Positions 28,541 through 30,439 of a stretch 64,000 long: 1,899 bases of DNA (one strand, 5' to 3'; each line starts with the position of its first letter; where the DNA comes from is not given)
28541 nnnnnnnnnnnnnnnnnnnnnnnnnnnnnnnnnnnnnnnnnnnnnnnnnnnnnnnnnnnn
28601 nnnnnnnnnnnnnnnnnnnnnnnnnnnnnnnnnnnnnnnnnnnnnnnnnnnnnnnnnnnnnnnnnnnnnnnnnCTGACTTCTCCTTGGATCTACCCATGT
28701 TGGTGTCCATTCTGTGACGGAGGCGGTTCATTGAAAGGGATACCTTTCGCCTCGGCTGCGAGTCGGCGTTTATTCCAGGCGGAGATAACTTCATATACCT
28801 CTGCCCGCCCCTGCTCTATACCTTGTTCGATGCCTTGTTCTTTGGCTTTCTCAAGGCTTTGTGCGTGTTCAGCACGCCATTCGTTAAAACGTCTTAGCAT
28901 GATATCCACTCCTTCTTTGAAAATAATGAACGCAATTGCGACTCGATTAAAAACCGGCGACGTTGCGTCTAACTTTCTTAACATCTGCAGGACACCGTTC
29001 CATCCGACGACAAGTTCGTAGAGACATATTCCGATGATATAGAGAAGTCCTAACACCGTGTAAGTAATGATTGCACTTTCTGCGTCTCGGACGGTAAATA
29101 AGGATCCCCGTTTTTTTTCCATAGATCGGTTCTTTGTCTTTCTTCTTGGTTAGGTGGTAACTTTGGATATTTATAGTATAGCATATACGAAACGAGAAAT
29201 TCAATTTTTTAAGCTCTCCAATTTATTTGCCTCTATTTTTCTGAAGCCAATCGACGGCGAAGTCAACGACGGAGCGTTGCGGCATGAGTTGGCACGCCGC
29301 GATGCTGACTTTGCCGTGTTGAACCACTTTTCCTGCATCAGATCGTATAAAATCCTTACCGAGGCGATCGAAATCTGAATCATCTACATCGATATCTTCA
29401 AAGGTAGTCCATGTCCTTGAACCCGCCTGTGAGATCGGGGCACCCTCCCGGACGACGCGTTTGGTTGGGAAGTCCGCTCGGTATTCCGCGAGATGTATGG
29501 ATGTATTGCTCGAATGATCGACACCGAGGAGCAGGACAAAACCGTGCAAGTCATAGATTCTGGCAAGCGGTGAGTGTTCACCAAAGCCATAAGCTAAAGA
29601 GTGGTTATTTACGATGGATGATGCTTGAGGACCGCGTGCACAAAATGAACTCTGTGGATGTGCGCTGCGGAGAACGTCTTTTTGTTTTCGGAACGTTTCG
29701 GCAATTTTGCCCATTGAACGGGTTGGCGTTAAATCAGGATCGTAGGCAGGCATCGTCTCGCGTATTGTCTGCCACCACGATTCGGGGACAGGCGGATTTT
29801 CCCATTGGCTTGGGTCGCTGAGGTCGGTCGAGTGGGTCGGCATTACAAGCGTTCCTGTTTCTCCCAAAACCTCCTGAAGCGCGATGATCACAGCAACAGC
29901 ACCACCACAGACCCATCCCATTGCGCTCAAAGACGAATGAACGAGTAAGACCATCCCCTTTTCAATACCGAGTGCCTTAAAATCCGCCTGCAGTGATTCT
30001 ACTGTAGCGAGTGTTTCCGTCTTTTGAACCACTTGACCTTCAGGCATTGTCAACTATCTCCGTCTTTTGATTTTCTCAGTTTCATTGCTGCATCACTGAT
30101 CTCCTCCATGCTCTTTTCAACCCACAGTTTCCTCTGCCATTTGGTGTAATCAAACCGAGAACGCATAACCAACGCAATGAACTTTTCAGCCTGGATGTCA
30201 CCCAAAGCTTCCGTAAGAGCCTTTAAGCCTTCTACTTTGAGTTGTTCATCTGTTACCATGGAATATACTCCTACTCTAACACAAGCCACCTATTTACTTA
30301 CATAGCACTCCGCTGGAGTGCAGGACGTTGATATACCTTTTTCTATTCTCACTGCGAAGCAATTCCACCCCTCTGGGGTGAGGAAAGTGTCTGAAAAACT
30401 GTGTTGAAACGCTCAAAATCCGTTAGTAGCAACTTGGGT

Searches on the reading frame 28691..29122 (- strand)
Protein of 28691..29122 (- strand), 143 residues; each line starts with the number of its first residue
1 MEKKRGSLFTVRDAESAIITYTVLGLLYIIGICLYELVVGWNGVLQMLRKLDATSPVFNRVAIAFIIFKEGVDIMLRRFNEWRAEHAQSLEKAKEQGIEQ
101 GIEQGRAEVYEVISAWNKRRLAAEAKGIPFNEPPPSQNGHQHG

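Call 3: search_protein_families(library=pfam, proteins=[window:28691-29122:-], max_evalue=0.01)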
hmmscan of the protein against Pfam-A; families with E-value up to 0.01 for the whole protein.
window:28691-29122:- (143 aa): 0 families

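Call 4: search_protein_families(library=ncbifam, proteins=[window:28691-29122:-], max_evalue=0.01)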
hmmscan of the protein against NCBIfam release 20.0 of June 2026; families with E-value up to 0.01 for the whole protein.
window:28691-29122:- (143 aa): 0 families

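Call 35: search_protein_families(library=pfam, proteins=[window:28691-29122:-], max_evalue=5)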
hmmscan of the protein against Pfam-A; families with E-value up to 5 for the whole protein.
window:28691-29122:- (143 aa): 0 families

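Call 47: search_protein_families(library=padloc, proteins=[window:28691-29122:-], max_evalue=0.01)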
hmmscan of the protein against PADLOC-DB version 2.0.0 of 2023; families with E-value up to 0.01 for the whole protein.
window:28691-29122:- (143 aa): 0 families

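Call 48: search_protein_families(library=phrogs, proteins=[window:28691-29122:-], max_evalue=0.01)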
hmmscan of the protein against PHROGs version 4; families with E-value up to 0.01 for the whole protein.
window:28691-29122:- (143 aa): 0 families

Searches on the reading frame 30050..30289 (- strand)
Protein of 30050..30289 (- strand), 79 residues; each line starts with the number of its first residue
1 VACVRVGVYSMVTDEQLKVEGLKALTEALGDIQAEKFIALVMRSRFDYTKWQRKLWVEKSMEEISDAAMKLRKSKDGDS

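Call 3: search_protein_families(library=pfam, proteins=[window:30050-30289:-], max_evalue=0.01)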
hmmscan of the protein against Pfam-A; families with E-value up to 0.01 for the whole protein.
window:30050-30289:- (79 aa): 0 families

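Call 4: search_protein_families(library=ncbifam, proteins=[window:30050-30289:-], max_evalue=0.01)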
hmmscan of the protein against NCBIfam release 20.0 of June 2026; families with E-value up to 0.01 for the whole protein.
window:30050-30289:- (79 aa): 0 families

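Call 35: search_protein_families(library=pfam, proteins=[window:30050-30289:-], max_evalue=5)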
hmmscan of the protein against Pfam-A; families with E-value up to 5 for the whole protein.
window:30050-30289:- (79 aa): 1 family
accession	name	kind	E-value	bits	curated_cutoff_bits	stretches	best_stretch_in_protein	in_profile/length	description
PF15556.11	Zwint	-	0.054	13.4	29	1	24-77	102-152/252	ZW10 interactor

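Call 47: search_protein_families(library=padloc, proteins=[window:30050-30289:-], max_evalue=0.01)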
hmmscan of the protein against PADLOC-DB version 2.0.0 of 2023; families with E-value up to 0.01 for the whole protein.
window:30050-30289:- (79 aa): 0 families

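Call 48: search_protein_families(library=phrogs, proteins=[window:30050-30289:-], max_evalue=0.01)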
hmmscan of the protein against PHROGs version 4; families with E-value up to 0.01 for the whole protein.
window:30050-30289:- (79 aa): 0 families
